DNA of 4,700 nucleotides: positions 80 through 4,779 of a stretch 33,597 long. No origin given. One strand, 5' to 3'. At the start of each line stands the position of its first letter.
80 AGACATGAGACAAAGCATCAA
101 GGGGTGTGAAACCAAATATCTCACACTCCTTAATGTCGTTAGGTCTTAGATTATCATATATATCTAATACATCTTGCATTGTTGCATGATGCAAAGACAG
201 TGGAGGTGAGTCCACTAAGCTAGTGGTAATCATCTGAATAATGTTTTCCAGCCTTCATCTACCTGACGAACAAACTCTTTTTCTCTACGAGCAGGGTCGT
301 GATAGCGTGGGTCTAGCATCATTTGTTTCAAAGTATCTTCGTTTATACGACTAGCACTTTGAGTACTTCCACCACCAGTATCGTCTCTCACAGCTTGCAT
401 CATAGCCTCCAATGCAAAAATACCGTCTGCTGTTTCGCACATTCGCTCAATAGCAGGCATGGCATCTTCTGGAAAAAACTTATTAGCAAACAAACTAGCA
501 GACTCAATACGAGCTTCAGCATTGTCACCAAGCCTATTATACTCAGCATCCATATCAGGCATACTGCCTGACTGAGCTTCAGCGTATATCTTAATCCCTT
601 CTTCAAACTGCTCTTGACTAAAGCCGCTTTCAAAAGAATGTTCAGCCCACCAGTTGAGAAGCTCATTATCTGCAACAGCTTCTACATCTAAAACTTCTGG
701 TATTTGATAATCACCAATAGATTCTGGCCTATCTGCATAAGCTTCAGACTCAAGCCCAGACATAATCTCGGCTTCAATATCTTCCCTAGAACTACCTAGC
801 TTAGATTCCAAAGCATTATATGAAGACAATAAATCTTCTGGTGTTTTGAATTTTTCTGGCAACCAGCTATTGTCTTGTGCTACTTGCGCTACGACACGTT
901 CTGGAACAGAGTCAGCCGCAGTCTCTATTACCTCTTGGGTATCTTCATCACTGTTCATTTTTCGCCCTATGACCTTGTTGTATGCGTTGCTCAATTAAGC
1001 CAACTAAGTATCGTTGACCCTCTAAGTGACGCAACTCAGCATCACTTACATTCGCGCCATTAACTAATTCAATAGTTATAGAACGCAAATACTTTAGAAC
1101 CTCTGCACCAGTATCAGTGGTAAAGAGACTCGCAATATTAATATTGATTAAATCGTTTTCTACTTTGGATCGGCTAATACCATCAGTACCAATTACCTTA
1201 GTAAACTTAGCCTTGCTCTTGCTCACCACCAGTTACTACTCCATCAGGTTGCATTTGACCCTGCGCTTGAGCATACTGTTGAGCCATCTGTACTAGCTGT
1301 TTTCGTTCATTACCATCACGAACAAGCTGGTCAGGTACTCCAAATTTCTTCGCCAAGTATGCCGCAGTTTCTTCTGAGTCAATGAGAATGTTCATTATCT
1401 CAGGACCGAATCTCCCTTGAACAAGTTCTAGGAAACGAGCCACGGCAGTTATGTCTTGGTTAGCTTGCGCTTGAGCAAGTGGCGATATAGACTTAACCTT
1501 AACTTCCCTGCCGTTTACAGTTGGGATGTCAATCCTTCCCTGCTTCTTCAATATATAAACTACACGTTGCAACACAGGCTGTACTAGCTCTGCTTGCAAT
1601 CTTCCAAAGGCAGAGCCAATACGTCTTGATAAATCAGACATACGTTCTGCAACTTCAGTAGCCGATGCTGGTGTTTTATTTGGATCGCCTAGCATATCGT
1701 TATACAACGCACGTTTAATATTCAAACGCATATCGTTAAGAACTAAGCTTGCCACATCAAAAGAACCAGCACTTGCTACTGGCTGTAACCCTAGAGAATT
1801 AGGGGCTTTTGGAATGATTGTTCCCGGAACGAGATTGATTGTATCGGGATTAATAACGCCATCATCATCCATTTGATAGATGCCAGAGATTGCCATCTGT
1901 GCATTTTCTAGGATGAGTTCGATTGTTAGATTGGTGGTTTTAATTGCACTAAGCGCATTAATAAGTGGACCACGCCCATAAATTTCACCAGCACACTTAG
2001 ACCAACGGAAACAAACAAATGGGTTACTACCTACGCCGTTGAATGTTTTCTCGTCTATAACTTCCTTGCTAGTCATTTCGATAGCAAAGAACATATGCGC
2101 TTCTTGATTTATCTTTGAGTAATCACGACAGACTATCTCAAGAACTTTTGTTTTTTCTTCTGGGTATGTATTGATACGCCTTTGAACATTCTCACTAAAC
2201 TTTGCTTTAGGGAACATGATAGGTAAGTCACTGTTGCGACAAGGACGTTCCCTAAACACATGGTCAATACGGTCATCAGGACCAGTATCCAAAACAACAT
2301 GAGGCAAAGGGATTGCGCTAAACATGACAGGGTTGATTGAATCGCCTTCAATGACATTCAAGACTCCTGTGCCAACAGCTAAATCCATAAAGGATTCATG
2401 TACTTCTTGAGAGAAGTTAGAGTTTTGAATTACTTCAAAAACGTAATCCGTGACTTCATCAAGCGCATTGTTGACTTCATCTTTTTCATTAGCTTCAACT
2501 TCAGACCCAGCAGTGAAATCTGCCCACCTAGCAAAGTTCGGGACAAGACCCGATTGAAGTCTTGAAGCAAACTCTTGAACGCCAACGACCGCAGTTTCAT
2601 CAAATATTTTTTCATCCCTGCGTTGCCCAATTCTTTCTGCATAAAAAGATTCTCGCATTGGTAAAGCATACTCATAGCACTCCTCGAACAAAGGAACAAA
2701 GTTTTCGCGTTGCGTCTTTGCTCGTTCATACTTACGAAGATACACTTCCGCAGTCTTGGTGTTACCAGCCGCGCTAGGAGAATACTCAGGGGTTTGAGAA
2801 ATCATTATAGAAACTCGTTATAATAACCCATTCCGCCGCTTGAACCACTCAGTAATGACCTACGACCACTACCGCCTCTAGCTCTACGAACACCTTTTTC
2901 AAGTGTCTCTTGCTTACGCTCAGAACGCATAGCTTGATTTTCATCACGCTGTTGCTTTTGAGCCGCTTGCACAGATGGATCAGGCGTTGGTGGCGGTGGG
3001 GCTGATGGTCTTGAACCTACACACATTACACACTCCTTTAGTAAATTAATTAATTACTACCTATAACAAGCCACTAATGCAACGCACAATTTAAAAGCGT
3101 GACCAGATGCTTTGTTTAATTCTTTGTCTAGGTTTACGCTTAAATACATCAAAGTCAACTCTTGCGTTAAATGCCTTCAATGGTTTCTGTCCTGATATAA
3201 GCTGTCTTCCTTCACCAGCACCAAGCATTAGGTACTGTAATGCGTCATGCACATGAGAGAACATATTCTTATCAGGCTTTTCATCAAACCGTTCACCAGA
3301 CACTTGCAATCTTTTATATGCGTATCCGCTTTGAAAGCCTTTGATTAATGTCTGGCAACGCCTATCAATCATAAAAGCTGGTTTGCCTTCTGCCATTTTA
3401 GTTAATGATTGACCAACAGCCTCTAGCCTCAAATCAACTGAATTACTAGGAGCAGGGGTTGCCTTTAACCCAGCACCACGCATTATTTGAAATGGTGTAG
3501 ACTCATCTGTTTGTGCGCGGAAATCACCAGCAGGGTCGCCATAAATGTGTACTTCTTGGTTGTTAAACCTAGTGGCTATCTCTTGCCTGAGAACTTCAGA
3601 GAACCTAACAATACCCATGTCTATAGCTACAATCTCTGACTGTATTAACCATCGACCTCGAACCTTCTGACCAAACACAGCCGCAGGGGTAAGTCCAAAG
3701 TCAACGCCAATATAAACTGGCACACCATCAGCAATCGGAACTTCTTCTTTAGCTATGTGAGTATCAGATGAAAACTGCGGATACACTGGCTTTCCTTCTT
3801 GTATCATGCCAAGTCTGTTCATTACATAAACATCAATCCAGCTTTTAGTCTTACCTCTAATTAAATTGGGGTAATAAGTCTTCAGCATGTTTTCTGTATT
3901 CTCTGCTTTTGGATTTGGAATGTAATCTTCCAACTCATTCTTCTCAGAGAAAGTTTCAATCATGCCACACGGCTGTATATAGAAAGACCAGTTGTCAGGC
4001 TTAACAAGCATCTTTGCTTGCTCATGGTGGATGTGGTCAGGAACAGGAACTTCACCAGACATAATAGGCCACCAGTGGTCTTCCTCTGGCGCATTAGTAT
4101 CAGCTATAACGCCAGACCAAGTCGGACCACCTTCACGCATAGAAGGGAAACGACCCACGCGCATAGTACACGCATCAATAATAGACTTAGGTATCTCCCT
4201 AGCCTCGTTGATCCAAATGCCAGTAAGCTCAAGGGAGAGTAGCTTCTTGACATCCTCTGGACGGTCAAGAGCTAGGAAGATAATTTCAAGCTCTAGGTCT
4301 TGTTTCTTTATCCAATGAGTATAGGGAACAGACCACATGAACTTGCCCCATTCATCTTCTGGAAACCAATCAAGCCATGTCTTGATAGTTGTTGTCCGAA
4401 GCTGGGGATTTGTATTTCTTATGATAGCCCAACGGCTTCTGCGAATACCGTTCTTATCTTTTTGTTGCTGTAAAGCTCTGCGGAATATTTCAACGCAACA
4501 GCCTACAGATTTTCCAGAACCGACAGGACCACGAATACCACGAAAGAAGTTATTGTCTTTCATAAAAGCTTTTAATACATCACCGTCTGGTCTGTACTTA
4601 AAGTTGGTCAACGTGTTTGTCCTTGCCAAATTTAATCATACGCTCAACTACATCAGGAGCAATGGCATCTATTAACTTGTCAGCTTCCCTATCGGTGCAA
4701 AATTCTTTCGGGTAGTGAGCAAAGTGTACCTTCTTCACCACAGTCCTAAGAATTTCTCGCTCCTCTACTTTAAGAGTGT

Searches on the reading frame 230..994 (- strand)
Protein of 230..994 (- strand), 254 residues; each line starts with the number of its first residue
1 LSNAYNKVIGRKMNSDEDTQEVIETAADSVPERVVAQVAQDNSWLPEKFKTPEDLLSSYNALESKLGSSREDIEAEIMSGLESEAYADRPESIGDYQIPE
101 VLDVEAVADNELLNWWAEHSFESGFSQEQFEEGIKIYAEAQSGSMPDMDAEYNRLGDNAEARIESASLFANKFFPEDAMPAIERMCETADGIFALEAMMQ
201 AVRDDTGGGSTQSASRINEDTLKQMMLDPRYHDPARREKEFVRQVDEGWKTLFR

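Call 63: search_protein_families(library=phrogs, proteins=[window:230-994:-], max_evalue=0.0001)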
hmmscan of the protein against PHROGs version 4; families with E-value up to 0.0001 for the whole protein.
window:230-994:- (254 aa): 1 family
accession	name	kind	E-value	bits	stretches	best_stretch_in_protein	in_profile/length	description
phrog_3742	-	unknown function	4.4e-05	24.6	1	25-151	42-174/287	-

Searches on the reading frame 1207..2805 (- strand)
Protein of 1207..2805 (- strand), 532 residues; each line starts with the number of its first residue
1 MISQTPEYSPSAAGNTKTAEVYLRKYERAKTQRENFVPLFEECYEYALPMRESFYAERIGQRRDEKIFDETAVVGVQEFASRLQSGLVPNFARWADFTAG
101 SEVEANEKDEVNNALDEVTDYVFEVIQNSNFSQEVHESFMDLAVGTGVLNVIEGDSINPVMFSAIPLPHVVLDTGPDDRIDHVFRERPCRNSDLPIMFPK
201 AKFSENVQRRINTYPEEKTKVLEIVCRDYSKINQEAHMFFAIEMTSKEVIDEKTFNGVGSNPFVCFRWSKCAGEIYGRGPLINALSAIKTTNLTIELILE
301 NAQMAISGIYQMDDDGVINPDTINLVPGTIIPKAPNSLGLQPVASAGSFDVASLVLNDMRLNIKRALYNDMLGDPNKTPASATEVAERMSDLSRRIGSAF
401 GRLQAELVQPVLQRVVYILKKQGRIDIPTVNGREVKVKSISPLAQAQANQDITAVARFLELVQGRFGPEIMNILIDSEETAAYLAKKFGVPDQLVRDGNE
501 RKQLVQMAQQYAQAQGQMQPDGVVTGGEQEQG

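Call 7: search_protein_families(library=pfam, proteins=[window:1207-2805:-], max_evalue=0.01)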
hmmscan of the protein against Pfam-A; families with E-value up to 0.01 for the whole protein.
window:1207-2805:- (532 aa): 1 family
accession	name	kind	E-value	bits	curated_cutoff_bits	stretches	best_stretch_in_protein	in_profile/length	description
PF12236.14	Head-tail_con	-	5.1e-98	329.1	27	1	23-494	5-488/489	Bacteriophage head to tail connecting protein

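Call 8: search_protein_families(library=phrogs, proteins=[window:1207-2805:-], max_evalue=0.01)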
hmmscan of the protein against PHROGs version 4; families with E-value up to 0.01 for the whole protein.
window:1207-2805:- (532 aa): 5 families
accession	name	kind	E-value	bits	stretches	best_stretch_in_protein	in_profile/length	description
phrog_332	-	connector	7.8e-92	309.4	1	16-519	8-529/560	head-tail adaptor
phrog_21528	-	unknown function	2.7e-30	106.5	1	23-226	7-214/224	-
phrog_21643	-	unknown function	3.3e-30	106.1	1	290-519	3-236/268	-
phrog_449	-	connector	7.6e-26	91.7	1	19-523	5-503/520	head-tail adaptor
phrog_35148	-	unknown function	0.0091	17.1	0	196-251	43-96/102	-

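Call 35: search_dna_similar(query=window:1207-2805:-, collection=phages, mode=protein, max_rows=15)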
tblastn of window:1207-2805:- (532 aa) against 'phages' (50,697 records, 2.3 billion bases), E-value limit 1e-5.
Records with a match: 235; places in all: 235; records where one place covers at least 80% of the query: 192.
Best place of each record, by identity: 60-80% 1; <60% 234.
By first word of the organism name: Vibrio 89; Pelagibacter 28; Synechococcus 24; Liberibacter 12; Caudoviricetes 10; Cyanophage 8; Acinetobacter 6; Bordetella 5; Burkholderia 5; uncultured 5; and 20 more.
By host as written in the record: - 93; Candidatus Pelagibacter ubique HTCC1062 18; Vibrio cholerae 2095 9; Vibrio cholerae 7; Synechococcus sp. CB0101 5; Candidatus Pelagibacter sp. HTCC1062 4; Candidatus Liberibacter asiaticus UF506 4; Synechococcus sp. WH7803 4; and 65 more.
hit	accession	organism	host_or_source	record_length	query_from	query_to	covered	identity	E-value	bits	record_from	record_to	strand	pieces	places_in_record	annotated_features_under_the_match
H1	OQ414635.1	Pelagibacter phage EXVC031P Hodr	Candidadtus Pelagibacter sp. HTCC1062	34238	23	496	89%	63.8%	0e+0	639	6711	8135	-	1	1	hypothetical protein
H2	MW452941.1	Methylophilales phage MEP301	Methylophilales bacterium FZCC2181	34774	18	501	91%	35.7%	9e-97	327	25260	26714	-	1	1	head-tail connector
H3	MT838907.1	Bacteriophage sp.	human fecal samples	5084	16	497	91%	35.2%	9e-92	312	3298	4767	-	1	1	record has no annotation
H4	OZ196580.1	Vibrio phage K411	Seawater and oysters mix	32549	11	501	92%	30.2%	1e-59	219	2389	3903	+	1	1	head-tail adaptor | hypothetical protein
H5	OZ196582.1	Vibrio phage K415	Seawater and oysters mix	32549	11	501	92%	30.2%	1e-59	219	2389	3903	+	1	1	head-tail adaptor | hypothetical protein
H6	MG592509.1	Vibrio phage 1.138.O._10N.261.48.A1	Vibrio lentus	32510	19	502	91%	30.4%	2e-60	221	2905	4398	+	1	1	head-to-tail joining protein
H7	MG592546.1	Vibrio phage 1.179.O._10N.286.45.F12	Vibrio splendidus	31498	3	501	94%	29.4%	1e-54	204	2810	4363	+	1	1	head-to-tail joining protein | hypothetical protein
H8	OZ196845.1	Vibrio phage PG9A-2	Seawater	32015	19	502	91%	30.2%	2e-60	222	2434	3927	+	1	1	head-tail adaptor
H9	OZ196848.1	Vibrio phage PG9A-1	Seawater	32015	19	502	91%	30.2%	2e-60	222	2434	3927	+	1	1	head-tail adaptor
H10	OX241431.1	Vibrio phage 448O51-1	Oyster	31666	16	501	91%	30.0%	2e-54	204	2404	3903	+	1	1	head-tail connector protein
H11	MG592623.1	Vibrio phage 1.257.O._10N.286.46.A4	Vibrio splendidus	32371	16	501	91%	29.9%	2e-54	204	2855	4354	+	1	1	head-to-tail joining protein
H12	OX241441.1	Vibrio phage 22O28-1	Oyster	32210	11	501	92%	29.6%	1e-57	213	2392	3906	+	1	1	head-tail connector protein | coil containing protein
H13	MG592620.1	Vibrio phage 1.254.O._10N.286.45.C8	Vibrio lentus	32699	16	503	92%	29.8%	6e-55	205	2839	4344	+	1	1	head-to-tail joining protein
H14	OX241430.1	Vibrio phage 434O48-1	Oyster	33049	16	501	91%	29.9%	8e-56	208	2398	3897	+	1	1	head-tail connector protein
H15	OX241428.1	Vibrio phage 121E34-1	Seawater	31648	16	501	91%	29.9%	2e-55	207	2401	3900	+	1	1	head-tail connector protein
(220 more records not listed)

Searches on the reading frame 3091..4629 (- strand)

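Call 7: search_protein_families(library=pfam, proteins=[window:3091-4629:-], max_evalue=0.01)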
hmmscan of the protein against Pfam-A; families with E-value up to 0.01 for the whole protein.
window:3091-4629:- (512 aa): 0 families

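Call 8: search_protein_families(library=phrogs, proteins=[window:3091-4629:-], max_evalue=0.01)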
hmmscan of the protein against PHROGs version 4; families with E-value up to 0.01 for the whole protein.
window:3091-4629:- (512 aa): 5 families
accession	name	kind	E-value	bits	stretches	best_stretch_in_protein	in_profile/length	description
phrog_2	-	head and packaging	7.7e-23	82.1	1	10-475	262-596/807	terminase large subunit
phrog_10250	-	head and packaging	2e-10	41.8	1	282-468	25-212/228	terminase large subunit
phrog_3717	-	head and packaging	7.5e-06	26.6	1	18-155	14-144/277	terminase large subunit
phrog_979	-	head and packaging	0.00012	22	1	21-157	160-287/642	terminase large subunit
phrog_6672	-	head and packaging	0.0013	19.3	1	418-468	79-126/145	terminase large subunit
